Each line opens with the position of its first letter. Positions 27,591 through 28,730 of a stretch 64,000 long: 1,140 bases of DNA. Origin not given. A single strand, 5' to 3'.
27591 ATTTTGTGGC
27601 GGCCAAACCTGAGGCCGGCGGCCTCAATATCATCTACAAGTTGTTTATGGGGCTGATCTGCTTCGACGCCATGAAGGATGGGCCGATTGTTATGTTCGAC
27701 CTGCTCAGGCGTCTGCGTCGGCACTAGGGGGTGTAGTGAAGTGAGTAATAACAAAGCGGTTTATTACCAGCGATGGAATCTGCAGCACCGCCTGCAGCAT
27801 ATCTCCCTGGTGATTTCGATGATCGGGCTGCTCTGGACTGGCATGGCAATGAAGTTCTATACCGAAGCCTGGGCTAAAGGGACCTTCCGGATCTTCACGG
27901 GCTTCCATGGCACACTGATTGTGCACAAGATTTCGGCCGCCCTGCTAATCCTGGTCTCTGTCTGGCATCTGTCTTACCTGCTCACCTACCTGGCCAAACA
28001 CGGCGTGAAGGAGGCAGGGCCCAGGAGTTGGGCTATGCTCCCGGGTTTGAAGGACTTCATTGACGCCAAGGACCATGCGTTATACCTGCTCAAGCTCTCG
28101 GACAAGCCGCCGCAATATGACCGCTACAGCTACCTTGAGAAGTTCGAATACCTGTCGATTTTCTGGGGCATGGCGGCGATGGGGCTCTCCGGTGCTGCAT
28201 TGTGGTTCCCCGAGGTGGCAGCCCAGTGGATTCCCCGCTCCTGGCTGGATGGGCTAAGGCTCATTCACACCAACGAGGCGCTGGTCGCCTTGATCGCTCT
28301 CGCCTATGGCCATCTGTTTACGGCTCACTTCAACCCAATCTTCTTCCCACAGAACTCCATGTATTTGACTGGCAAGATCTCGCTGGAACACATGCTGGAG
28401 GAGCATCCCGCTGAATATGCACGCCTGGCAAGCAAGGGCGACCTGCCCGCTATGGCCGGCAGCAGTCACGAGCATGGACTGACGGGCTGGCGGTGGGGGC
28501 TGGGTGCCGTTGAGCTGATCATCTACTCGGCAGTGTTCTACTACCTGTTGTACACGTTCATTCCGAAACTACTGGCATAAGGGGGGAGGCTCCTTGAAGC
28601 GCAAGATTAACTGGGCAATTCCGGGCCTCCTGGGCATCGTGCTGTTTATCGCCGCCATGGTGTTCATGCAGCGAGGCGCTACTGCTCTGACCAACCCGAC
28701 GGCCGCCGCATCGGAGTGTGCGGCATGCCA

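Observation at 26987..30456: Compact multihaem cytochrome c / cytochrome b module with a 20-haem NrfH-fused cytochrome and no adjacent catalytic reductase, in a spore-forming monoderm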

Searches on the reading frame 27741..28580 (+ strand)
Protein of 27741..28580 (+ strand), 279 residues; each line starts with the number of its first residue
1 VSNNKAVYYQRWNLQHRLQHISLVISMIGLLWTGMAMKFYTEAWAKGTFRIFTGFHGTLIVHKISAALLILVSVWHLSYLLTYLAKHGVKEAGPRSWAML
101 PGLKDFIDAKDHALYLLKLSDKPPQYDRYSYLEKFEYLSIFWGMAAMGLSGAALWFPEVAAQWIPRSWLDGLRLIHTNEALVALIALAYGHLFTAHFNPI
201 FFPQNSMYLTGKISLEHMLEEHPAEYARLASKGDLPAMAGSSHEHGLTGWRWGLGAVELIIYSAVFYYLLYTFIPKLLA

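Call 4: search_protein_families(library=pfam, proteins=[window:27741-28580:+], max_evalue=0.1)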
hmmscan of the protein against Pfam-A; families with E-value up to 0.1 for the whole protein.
window:27741-28580:+ (279 aa): 3 families
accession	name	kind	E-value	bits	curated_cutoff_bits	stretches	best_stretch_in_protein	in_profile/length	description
PF01292.26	Ni_hydr_CYTB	-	2.9e-13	50.4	30.1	1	11-200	1-167/179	Prokaryotic cytochrome b561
PF18905.5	DUF5661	-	0.052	14.3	27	0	205-230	36-60/65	Protein of unknown function (DUF5661)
PF14358.11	DUF4405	-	0.085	13.8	26.7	1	21-78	4-63/66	Domain of unknown function (DUF4405)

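Call 6: search_protein_families(library=ncbifam, proteins=[window:27741-28580:+], max_evalue=0.01)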
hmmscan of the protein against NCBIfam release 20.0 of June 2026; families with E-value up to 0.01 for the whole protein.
window:27741-28580:+ (279 aa): 1 family
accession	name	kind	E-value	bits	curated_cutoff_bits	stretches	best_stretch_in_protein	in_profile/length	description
TIGR01583.1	formate-DH-gamm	equivalog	1.8e-05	24.8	115.85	1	10-226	3-198/204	formate dehydrogenase subunit gamma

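Call 32: search_solved_structures(query=window:27741-28577:+, max_evalue=10, show_alignments=2)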
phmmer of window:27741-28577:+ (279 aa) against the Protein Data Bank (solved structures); distinct sequences matched with E-value up to 10: 0.

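Call 60: find_homologous_proteins(query=A4, max_evalue=1e-10)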
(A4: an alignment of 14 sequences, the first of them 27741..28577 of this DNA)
Query A4 (14 sequences) (279 aa, profile of the alignment): 419 proteins with E <= 1e-10 among 8000 candidates; the best 120 are listed.
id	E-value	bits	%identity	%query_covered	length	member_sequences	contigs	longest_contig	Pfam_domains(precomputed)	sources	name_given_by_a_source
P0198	1.2e-113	397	63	100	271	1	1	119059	PF01292.27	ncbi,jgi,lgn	ncbi:MAG TPA: cytochrome b/b6 domain-containing protein [Symbiobacteriaceae bacterium]|jgi:cytochrom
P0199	1.8e-112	393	59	100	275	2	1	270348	PF01292.27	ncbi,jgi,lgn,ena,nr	ncbi:MAG TPA: cytochrome b/b6 domain-containing protein [Symbiobacteriaceae bacterium]|nr:cytochrome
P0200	1.4e-111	390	57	100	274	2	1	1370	PF01292.27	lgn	-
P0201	1.8e-111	390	61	99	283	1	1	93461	PF01292.27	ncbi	ncbi:MAG: formate dehydrogenase subunit gamma [Bacillota bacterium]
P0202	2.0e-111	390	61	100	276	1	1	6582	PF01292.27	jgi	jgi:formate dehydrogenase subunit gamma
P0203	5.0e-111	388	59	100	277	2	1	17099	PF01292.27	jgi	-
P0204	1.1e-110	387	63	97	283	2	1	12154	-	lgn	-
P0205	3.0e-110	386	62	97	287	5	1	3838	PF01292.27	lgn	-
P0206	5.7e-110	385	62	99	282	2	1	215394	PF01292.27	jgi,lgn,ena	-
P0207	1.2e-109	384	60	100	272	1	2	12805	PF01292.27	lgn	-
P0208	1.9e-109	383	63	99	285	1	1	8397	PF01292.27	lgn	-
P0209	3.3e-109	383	61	99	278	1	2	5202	PF01292.27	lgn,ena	-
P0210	1.6e-108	380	60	100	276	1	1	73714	PF01292.27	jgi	jgi:formate dehydrogenase subunit gamma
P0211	8.8e-108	378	57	100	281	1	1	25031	PF01292.27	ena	-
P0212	1.1e-107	378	52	100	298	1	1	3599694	PF01292.27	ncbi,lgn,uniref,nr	ncbi:formate dehydrogenase subunit gamma [Caldinitratiruptor microaerophilus]|uniref:Cytochrome b561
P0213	1.4e-107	377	57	100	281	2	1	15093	PF01292.27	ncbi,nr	ncbi:MAG TPA: cytochrome b/b6 domain-containing protein [Symbiobacteriaceae bacterium]|nr:cytochrome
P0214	1.7e-107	377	100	100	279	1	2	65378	PF01292.27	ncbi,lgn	ncbi:MAG: formate dehydrogenase subunit gamma [Mycobacterium leprae]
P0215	2.6e-107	376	62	97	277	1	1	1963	PF01292.27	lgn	-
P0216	2.8e-107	376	59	99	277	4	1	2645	PF01292.27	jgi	jgi:cytochrome b subunit of formate dehydrogenase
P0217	4.2e-107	376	56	97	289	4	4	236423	PF01292.27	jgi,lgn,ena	-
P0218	8.9e-107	375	55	100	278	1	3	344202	PF01292.27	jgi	jgi:formate dehydrogenase subunit gamma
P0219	9.4e-107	374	58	100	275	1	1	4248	PF01292.27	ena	-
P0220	1.0e-106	374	57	100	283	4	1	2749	PF01292.27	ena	-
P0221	1.1e-106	374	55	100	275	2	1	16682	PF01292.27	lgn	-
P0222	1.3e-106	374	60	100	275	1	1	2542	PF01292.27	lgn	-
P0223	1.8e-106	374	54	100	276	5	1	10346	PF01292.27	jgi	jgi:formate dehydrogenase subunit gamma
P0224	2.2e-105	370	59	97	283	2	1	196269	PF01292.27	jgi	jgi:formate dehydrogenase subunit gamma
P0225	2.1e-104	367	58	97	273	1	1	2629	PF01292.27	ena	-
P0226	4.0e-104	366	43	100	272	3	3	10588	PF01292.27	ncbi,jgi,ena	-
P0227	1.9e-103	364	56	97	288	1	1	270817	PF01292.27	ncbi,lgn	-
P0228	4.5e-103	362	57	100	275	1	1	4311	PF01292.27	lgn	-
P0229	4.9e-103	362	55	100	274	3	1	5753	PF01292.27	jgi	jgi:cytochrome b subunit of formate dehydrogenase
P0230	5.8e-102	359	57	100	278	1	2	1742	PF01292.27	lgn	-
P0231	7.3e-101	355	44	100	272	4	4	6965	PF01292.27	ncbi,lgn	-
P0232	2.1e-99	350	49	99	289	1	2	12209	PF01292.27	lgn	-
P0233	4.3e-99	349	53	97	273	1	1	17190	PF01292.27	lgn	-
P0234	7.9e-99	348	63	93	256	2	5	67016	PF01292.27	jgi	jgi:cytochrome b subunit of formate dehydrogenase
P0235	9.7e-99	348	55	99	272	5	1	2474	PF01292.27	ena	-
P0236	2.6e-98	347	32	82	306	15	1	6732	PF01292.27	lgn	-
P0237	1.7e-96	341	52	97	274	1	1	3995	PF01292.27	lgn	-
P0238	4.4e-96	339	47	97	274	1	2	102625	PF01292.27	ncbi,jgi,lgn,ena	-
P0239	6.7e-95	336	34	82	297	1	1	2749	PF01292.27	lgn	-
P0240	7.3e-95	335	31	81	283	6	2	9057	PF01292.27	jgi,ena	-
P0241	1.1e-94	335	34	82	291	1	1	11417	PF01292.27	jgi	jgi:cytochrome b subunit of formate dehydrogenase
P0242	1.2e-94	335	34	82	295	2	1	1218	PF01292.27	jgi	jgi:cytochrome b subunit of formate dehydrogenase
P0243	1.7e-94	334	33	82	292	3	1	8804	PF01292.27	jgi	jgi:cytochrome b subunit of formate dehydrogenase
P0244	1.9e-94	334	35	82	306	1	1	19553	PF01292.27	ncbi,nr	ncbi:MAG: cytochrome b/b6 domain-containing protein [Actinobacteria bacterium]|nr:cytochrome b/b6 do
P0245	4.0e-94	333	33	82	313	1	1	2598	PF01292.27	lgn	-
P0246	5.7e-94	333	33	82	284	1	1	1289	PF01292.27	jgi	jgi:cytochrome b subunit of formate dehydrogenase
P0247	6.9e-94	332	33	82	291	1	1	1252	PF01292.27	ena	-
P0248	7.9e-94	332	33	83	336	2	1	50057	PF01292.27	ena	-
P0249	1.9e-93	331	32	82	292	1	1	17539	PF01292.27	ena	-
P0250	3.8e-93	330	33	82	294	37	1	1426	PF01292.27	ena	-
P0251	4.0e-93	330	32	82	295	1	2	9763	PF01292.27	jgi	jgi:cytochrome b subunit of formate dehydrogenase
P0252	5.2e-93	329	33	82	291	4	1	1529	PF01292.27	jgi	jgi:cytochrome b subunit of formate dehydrogenase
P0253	7.1e-93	329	32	82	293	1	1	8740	PF01292.27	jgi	-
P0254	7.4e-93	329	33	81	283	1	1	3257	PF01292.27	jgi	jgi:cytochrome b subunit of formate dehydrogenase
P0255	8.9e-93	329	33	81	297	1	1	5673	PF01292.27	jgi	jgi:cytochrome b subunit of formate dehydrogenase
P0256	9.2e-93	329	33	82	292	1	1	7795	PF01292.27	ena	-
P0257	9.2e-93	329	33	82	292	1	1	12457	PF01292.27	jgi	-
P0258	1.0e-92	328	34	82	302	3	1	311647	PF01292.27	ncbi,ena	-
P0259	1.1e-92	328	32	85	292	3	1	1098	PF01292.27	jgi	jgi:cytochrome b subunit of formate dehydrogenase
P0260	1.2e-92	328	33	82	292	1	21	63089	PF01292.27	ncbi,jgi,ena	jgi:cytochrome b subunit of formate dehydrogenase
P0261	1.4e-92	328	34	82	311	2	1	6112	PF01292.27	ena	-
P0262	2.2e-92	327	33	82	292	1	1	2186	PF01292.27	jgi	jgi:cytochrome b subunit of formate dehydrogenase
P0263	2.3e-92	327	33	82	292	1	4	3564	PF01292.27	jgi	jgi:cytochrome b subunit of formate dehydrogenase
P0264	2.3e-92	327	33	82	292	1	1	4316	PF01292.27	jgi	jgi:cytochrome b subunit of formate dehydrogenase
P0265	2.4e-92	327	33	82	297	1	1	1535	PF01292.27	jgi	jgi:cytochrome b subunit of formate dehydrogenase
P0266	2.8e-92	327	33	82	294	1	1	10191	PF01292.27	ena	-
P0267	3.3e-92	327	32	85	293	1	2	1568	PF01292.27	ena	-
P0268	3.3e-92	327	33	82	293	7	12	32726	PF01292.27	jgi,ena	-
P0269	3.8e-92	327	33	82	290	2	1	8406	PF01292.27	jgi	jgi:cytochrome b subunit of formate dehydrogenase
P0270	4.1e-92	326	32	82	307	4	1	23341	PF01292.27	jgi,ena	-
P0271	4.4e-92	326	32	82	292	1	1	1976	PF01292.27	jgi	-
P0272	5.6e-92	326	33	82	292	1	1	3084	PF01292.27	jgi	jgi:cytochrome b subunit of formate dehydrogenase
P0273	6.2e-92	326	33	82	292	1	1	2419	PF01292.27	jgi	-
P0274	8.0e-92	325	33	82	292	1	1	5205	PF01292.27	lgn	-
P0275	8.1e-92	325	33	82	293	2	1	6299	PF01292.27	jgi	-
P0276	9.5e-92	325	33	82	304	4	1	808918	PF01292.27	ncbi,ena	-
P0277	1.0e-91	325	32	81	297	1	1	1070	PF01292.27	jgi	jgi:cytochrome b subunit of formate dehydrogenase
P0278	1.1e-91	325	33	82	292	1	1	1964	PF01292.27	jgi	-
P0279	1.2e-91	325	33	82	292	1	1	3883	PF01292.27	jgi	jgi:cytochrome b subunit of formate dehydrogenase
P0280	1.2e-91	325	31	82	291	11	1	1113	PF01292.27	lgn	-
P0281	1.4e-91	325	33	82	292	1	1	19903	PF01292.27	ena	-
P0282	1.6e-91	325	33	82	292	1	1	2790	PF01292.27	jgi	jgi:cytochrome b subunit of formate dehydrogenase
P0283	2.0e-91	324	33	82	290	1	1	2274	PF01292.27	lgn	-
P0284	2.1e-91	324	32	82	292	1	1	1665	PF01292.27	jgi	jgi:cytochrome b subunit of formate dehydrogenase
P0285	2.1e-91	324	29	99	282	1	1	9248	PF01292.27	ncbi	ncbi:MAG: hypothetical protein Kow00129_12310 [Thermoleophilia bacterium]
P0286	2.2e-91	324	32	85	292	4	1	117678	PF01292.27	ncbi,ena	-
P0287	2.9e-91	324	33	82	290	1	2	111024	PF01292.27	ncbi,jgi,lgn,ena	-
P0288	3.1e-91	324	32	82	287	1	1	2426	PF01292.27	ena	-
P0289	3.7e-91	323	31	84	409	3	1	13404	PF01292.27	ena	-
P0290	4.8e-91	323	32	82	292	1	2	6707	PF01292.27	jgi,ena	-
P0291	6.0e-91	323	33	82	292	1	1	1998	PF01292.27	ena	-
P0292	6.2e-91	323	32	82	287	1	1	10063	PF01292.27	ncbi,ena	-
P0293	7.0e-91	322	33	81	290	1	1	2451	PF01292.27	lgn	-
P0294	7.2e-91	322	33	82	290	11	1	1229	PF01292.27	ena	-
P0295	7.7e-91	322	32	82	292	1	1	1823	PF01292.27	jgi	jgi:cytochrome b subunit of formate dehydrogenase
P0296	8.6e-91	322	34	82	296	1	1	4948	PF01292.27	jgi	jgi:cytochrome b subunit of formate dehydrogenase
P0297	1.1e-90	322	32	85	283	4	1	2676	PF01292.27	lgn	-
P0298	1.3e-90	322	31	87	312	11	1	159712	PF01292.27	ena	-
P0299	1.4e-90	321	30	81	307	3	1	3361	PF01292.27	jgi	jgi:cytochrome b subunit of formate dehydrogenase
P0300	1.5e-90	321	31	82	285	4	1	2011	PF01292.27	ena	-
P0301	1.6e-90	321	32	82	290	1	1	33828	PF01292.27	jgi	-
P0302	1.7e-90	321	44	97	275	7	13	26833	PF01292.27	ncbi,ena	-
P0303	2.9e-90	320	33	82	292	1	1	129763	PF01292.27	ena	-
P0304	3.0e-90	320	32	82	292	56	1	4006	PF01292.27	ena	-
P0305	3.0e-90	320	32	82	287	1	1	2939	PF01292.27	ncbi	-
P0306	3.7e-90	320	32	82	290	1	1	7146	PF01292.27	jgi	jgi:cytochrome b subunit of formate dehydrogenase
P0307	3.9e-90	320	32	82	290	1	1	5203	PF01292.27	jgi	-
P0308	3.9e-90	320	32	82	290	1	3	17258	PF01292.27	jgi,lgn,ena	jgi:cytochrome b subunit of formate dehydrogenase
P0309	4.0e-90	320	31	82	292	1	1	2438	PF01292.27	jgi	jgi:cytochrome b subunit of formate dehydrogenase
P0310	9.6e-90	319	33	82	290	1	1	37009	PF01292.27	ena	-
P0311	1.2e-89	318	33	82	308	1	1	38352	PF01292.27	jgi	jgi:cytochrome b subunit of formate dehydrogenase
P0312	1.4e-89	318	31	98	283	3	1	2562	PF01292.27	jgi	jgi:cytochrome b subunit of formate dehydrogenase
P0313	3.5e-89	317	31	87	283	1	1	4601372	PF01292.27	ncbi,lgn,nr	ncbi:MAG: hypothetical protein M5U22_11735 [Thermoleophilia bacterium]|nr:hypothetical protein [Ther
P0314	3.5e-89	317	31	87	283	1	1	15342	PF01292.27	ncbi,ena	-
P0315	3.7e-89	317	32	81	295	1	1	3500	PF01292.27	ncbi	-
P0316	1.3e-88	315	29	98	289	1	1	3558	PF01292.27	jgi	jgi:cytochrome b subunit of formate dehydrogenase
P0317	3.2e-88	314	35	82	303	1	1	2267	PF01292.27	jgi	jgi:cytochrome b subunit of formate dehydrogenase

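Call 83: predict_structure(alignment_id=A5)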
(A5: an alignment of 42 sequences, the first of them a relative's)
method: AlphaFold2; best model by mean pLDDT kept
length: 279 residues; sequences in the alignment: 42
mean_pLDDT: 84.9   pTM: 0.75
mean pLDDT of the five models: 84.9, 83.6, 83.1, 82.6, 81.1
residues with pLDDT >= 90: 129; 70-90: 112; 50-70: 36; < 50: 2
segments of 3 or more residues with pLDDT < 50: none
pLDDT, mean of each block of 10 residues (from residue 1): 73 90 91 93 96 97 95 92 89 74 92 89 90 86 86 91 94 86 74 64 69 90 93 88 66 79 78 71
secondary structure, 60 per line:
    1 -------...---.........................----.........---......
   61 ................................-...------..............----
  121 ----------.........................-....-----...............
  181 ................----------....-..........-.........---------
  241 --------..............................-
elements in order: E8-10 H14-38 H43-51 H55-92 H103-116 H131-155 H157-160 H166-196 H207-210 E212-214 H215-221 H223-231 H249-278

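Call 86: fold_search(model_id=the predicted structure, library=pdb)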
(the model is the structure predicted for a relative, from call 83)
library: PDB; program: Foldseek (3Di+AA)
matches with E <= 10: 182; with E <= 0.001: 1
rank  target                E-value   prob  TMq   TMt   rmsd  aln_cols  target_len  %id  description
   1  1kqf_C                3.1e-05  1.00  0.63  0.79   3.9       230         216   19  FORMATE DEHYDROGENASE N FROM E. COLI (released 2002-03-15)
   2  5xhn                  8.4e-01  0.21  0.19  0.28  21.0       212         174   10  Crystal structure of Frog M-ferritin K104E mutant (released 2017-08-09)
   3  4mjy                  8.4e-01  0.18  0.18  0.27  20.8       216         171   12  Sixty minutes iron loaded frog M ferritin mutant H54Q (released 2014-09-10)
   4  3shx                  9.7e-01  0.18  0.19  0.28  21.7       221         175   11  Frog M-ferritin with magnesium, L134P mutant (released 2012-02-29)
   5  7k26_D                1.0e+00  0.14  0.17  0.24  23.8       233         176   12  Crystal structure of Human H-chain Ferritin variant infused with Sodium Acrylate (released 2020-11-11)
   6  5jac                  1.1e+00  0.14  0.18  0.26  21.8       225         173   11  Sixty minutes iron loaded Rana Catesbeiana H' ferritin variant E57A/E136A/D140A (released 2016-10-05)
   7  6i9p                  1.1e+00  0.16  0.19  0.28  21.3       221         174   11  Iron-free state of Rana catesbeiana H' ferritin variant H54N (released 2019-05-22)
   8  7k26_B                1.1e+00  0.15  0.18  0.27  22.8       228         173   10  Crystal structure of Human H-chain Ferritin variant infused with Sodium Acrylate (released 2020-11-11)
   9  2clu                  1.2e+00  0.16  0.18  0.27  22.0       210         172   10  Recombinant human H ferritin, K86Q and E107D mutant (released 2006-12-13)
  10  6iaf                  1.2e+00  0.15  0.17  0.25  21.0       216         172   11  Fifteen minutes iron loaded Rana Catesbeiana H' ferritin variant H54N (released 2019-05-22)
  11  5xhm                  1.2e+00  0.14  0.18  0.26  21.8       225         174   12  Crystal structure of Frog M-ferritin D40A mutant (released 2017-08-09)
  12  6h6t_L                1.2e+00  0.13  0.17  0.25  22.1       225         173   10  Binary crystal structure of positively and negatively supercharged variants Ftn(pos) and Ftn(neg) from human heavy cha (released 2019-08-14)
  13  6h6t_J                1.2e+00  0.13  0.17  0.25  22.6       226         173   10  Binary crystal structure of positively and negatively supercharged variants Ftn(pos) and Ftn(neg) from human heavy cha (released 2019-08-14)
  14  3ka3                  1.3e+00  0.14  0.18  0.26  21.0       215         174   12  Frog M-ferritin with magnesium (released 2010-10-06)
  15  5j8s                  1.3e+00  0.14  0.18  0.26  21.5       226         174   12  Iron-free state of Rana Catesbeiana H' ferritin variant E57A/E136A/D140A (released 2016-10-05)
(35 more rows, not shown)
